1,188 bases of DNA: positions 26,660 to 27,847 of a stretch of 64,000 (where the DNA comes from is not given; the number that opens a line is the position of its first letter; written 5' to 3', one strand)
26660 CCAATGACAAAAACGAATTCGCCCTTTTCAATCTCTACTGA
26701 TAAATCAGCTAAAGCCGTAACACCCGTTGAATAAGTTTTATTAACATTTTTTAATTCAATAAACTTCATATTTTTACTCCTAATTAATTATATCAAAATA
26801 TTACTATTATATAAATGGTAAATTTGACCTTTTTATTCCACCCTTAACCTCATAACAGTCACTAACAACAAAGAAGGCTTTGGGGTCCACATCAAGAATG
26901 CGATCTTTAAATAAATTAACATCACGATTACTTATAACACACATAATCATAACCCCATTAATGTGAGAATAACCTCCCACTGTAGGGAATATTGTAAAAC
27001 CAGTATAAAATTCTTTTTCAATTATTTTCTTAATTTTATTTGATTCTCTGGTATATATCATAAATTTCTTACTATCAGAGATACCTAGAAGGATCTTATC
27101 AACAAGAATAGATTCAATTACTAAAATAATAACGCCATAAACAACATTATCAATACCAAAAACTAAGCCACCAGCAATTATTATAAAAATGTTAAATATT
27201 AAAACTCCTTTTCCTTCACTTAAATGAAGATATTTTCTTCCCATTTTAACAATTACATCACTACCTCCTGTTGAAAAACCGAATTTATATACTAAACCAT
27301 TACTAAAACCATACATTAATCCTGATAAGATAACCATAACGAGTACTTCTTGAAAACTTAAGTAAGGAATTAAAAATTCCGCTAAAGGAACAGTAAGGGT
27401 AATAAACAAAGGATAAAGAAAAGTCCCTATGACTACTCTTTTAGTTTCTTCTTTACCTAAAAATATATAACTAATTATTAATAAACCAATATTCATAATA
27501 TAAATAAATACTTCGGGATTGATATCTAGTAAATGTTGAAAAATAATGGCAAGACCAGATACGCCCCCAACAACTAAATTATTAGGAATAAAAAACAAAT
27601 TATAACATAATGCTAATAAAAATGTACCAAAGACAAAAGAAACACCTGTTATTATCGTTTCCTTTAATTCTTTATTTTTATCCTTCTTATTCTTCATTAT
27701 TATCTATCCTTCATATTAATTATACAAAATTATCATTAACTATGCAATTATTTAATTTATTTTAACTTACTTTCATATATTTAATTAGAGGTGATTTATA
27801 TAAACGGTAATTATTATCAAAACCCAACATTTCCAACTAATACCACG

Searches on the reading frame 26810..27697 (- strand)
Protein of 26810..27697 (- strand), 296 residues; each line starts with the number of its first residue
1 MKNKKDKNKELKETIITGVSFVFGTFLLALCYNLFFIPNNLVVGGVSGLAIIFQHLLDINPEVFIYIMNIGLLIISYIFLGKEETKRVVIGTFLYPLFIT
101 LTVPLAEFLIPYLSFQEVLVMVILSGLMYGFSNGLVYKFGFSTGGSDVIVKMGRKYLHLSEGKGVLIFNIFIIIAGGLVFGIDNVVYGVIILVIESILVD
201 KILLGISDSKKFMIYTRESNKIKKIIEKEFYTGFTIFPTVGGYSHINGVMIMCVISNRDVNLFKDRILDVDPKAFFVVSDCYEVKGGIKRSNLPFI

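Call 58: search_protein_families(library=pfam, max_evalue=0.01, proteins=[window:26810-27697:-])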
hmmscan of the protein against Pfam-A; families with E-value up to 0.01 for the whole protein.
seq(296 aa): 2 families
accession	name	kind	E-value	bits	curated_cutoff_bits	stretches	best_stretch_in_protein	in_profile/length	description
PF02588.21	YitT_membrane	-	4.9e-46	157.1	24.3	1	20-226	4-204/205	Uncharacterised 5xTM membrane BCR, YitT family COG1284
PF10035.14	DUF2179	-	4.8e-16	58.8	22.8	1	233-286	2-55/55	Uncharacterized protein conserved in bacteria (DUF2179)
